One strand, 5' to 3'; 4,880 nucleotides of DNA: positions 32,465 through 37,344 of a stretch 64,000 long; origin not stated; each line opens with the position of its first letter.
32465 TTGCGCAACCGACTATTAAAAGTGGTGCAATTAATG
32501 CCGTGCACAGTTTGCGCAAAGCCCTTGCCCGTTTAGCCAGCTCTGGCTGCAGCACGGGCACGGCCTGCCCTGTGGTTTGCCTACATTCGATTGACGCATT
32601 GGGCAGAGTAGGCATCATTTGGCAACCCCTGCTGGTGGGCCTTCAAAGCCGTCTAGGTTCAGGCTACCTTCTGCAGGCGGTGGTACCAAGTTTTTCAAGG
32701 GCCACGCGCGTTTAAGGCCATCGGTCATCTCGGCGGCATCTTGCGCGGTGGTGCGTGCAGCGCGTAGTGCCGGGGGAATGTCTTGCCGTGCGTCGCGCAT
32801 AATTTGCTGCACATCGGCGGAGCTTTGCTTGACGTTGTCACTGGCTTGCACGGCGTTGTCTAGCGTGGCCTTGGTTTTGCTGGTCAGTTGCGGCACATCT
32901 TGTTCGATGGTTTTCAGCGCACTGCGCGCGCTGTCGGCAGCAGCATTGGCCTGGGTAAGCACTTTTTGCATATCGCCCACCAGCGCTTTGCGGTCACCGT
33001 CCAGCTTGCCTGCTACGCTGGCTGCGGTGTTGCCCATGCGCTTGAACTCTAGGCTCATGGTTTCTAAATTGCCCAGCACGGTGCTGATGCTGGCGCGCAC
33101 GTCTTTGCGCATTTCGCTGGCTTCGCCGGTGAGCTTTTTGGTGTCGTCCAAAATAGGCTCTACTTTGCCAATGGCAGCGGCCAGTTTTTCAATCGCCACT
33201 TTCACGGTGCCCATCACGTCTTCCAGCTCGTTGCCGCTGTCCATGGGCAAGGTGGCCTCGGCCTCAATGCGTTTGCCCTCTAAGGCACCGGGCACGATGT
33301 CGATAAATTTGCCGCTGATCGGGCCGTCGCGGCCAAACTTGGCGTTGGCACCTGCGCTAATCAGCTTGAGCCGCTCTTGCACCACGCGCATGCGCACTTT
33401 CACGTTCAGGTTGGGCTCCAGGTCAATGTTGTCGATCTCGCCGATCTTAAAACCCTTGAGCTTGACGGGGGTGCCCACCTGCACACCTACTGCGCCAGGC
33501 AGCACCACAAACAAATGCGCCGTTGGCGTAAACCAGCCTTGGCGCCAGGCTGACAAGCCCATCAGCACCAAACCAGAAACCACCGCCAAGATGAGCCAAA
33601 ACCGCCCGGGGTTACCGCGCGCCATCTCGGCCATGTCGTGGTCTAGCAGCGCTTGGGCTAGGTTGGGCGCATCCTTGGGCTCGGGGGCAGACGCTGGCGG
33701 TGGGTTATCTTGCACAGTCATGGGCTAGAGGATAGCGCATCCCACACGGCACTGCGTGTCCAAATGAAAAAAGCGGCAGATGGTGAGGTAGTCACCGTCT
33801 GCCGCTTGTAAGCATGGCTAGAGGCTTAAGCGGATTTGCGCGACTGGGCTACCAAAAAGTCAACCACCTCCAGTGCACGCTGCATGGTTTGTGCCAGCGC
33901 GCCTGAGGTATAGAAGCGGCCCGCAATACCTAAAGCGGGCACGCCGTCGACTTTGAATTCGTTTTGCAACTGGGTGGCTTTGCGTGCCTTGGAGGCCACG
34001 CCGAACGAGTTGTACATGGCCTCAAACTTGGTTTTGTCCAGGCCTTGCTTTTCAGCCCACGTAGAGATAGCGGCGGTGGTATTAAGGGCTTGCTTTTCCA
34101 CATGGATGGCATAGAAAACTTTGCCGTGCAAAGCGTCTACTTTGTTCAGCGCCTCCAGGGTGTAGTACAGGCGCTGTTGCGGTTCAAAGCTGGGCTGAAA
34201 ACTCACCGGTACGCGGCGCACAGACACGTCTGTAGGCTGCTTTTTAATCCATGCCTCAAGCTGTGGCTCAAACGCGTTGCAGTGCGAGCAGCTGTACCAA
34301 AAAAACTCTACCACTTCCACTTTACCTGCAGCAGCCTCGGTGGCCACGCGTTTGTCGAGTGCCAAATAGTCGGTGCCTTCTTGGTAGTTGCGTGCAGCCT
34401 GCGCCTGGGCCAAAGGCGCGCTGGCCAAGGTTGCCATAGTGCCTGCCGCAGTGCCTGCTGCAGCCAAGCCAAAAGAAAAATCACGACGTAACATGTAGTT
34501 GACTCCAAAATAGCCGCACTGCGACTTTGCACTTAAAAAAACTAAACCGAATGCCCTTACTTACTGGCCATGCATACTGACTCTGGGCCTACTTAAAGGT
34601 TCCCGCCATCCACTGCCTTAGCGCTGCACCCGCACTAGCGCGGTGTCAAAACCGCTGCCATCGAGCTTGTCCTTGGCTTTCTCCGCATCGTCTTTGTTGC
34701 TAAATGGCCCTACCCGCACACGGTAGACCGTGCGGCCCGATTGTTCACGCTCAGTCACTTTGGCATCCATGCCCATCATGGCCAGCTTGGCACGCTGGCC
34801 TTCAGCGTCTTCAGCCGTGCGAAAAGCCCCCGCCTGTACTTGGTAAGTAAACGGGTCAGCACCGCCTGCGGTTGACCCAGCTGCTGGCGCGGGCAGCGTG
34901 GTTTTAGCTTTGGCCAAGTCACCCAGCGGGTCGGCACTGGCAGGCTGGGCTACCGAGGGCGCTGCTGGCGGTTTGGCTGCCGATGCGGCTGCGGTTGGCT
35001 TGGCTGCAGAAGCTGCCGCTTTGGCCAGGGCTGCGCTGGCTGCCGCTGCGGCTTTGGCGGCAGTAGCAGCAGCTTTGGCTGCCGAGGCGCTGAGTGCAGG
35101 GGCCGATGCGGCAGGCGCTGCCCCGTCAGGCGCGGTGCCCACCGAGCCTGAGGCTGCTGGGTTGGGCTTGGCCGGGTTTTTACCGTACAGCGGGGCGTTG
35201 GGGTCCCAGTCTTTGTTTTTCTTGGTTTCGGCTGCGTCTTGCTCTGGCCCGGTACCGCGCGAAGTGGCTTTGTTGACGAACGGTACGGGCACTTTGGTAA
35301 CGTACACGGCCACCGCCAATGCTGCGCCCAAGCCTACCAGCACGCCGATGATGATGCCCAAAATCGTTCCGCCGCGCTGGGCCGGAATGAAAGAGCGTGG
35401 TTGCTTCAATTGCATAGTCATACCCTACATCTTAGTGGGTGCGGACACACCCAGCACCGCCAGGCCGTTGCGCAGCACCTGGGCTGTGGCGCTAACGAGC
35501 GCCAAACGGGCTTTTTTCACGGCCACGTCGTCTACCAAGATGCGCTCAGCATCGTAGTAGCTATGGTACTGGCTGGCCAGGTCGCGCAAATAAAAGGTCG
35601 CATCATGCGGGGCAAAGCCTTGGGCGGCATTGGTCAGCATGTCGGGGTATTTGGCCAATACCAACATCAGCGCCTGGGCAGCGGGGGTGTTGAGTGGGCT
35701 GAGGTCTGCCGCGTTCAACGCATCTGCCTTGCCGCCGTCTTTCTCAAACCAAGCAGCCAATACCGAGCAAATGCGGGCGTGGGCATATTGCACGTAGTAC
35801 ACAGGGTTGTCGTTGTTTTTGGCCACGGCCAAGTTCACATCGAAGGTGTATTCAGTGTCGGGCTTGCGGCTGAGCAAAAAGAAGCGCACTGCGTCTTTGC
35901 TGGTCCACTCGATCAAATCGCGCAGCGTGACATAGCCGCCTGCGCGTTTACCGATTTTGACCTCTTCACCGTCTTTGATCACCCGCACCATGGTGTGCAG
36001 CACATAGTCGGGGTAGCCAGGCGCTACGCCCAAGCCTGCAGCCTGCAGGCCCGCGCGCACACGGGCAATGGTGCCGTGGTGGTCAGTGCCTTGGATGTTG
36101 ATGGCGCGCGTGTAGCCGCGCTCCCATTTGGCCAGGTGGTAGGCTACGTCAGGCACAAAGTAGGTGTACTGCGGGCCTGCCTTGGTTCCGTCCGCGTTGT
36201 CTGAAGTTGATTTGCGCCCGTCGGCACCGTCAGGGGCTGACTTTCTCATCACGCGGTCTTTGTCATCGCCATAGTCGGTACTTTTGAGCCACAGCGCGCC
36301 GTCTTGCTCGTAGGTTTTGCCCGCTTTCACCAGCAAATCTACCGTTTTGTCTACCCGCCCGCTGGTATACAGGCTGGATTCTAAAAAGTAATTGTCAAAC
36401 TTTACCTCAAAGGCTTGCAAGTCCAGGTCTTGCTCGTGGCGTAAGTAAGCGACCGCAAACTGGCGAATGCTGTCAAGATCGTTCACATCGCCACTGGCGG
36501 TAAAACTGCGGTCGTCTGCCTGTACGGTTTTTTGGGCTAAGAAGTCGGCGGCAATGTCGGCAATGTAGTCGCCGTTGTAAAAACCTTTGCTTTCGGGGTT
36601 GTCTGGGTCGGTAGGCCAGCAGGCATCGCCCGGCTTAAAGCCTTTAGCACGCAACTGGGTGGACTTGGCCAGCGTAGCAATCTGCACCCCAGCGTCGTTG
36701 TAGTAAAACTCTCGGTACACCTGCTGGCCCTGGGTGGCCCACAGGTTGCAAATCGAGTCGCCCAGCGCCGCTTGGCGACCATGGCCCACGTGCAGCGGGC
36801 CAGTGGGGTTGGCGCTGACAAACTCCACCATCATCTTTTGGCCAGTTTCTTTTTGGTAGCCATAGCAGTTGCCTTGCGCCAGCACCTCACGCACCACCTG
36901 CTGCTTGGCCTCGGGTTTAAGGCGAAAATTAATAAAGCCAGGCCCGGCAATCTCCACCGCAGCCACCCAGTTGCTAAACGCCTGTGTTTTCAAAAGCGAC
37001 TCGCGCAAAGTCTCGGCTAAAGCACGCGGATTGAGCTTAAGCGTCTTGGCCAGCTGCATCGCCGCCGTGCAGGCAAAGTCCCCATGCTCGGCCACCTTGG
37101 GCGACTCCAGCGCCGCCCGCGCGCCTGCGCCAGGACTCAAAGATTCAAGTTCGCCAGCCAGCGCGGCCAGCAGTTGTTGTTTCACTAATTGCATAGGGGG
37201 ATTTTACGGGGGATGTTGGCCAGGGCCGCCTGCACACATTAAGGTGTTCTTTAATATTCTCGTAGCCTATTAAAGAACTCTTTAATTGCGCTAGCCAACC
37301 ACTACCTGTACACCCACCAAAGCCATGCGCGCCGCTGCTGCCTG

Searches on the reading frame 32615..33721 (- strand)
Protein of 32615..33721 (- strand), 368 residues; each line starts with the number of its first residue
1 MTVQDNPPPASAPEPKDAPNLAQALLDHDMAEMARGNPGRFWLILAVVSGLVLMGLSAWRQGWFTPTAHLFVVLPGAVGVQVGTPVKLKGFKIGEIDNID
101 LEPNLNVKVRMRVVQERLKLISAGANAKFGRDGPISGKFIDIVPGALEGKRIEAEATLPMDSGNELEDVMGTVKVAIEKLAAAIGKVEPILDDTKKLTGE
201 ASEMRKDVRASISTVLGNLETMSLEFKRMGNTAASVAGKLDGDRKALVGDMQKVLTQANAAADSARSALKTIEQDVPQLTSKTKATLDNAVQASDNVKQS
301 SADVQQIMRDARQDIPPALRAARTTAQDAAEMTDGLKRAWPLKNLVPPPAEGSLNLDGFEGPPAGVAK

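Call 67: search_protein_families(library=pfam, proteins=[window:32615-33721:-], max_evalue=0.0001)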
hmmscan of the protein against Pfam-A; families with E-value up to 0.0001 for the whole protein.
window:32615-33721:- (368 aa): 2 families
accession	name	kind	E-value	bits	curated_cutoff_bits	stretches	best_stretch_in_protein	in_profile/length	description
PF02470.25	MlaD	-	1.2e-11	45.1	25.1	1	69-145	4-81/81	MlaD protein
PF06103.16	DUF948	-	3e-06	27.8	37.2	0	247-312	13-78/89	Bacterial protein of unknown function (DUF948)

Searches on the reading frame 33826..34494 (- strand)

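Call 67: search_protein_families(library=pfam, proteins=[window:33826-34494:-], max_evalue=0.0001)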
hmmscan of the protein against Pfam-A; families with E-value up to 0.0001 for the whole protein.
window:33826-34494:- (222 aa): 2 families
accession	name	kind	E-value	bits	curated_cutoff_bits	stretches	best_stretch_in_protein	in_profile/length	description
PF01323.26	DSBA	-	8.5e-16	58.7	25.6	1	107-199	89-180/191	DSBA-like thioredoxin domain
PF13462.12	Thioredoxin_4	-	4e-08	34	23.2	1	56-209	12-164/165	Thioredoxin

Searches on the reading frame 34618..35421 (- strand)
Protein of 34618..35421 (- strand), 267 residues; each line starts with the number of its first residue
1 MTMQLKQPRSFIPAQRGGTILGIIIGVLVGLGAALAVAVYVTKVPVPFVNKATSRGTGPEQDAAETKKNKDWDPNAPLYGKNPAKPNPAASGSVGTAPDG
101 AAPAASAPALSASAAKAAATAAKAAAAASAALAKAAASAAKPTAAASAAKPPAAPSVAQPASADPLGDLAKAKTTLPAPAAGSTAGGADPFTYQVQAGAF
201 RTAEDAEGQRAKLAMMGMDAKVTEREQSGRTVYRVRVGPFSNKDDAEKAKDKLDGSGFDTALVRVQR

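Call 67: search_protein_families(library=pfam, proteins=[window:34618-35421:-], max_evalue=0.0001)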
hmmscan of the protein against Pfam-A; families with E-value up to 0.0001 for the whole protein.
window:34618-35421:- (267 aa): 1 family
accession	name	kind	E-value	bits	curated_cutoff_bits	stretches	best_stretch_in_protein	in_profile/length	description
PF05036.18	SPOR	-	6.8e-19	68.4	21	1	191-263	3-75/76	SPOR domain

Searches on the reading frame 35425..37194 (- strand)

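Call 67: search_protein_families(library=pfam, proteins=[window:35425-37194:-], max_evalue=0.0001)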
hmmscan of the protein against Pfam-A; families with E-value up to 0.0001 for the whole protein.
window:35425-37194:- (589 aa): 4 families
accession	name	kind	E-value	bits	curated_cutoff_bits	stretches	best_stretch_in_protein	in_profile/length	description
PF05746.21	DALR_1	-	1.1e-31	109.8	22.3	1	468-589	1-117/117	DALR anticodon binding domain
PF03485.21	Arg_tRNA_synt_N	-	9.2e-20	71.5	21.5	1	7-92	2-85/85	Arginyl tRNA synthetase N terminal domain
PF00750.26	tRNA-synt_1d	-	7.1e-13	48.7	23.3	1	101-323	2-210/349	tRNA synthetases class I (R), catalytic domain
PF00133.28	tRNA-synt_1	-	9.3e-05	21.8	22.7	0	122-173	26-77/414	tRNA synthetases class I (I, L, M and V)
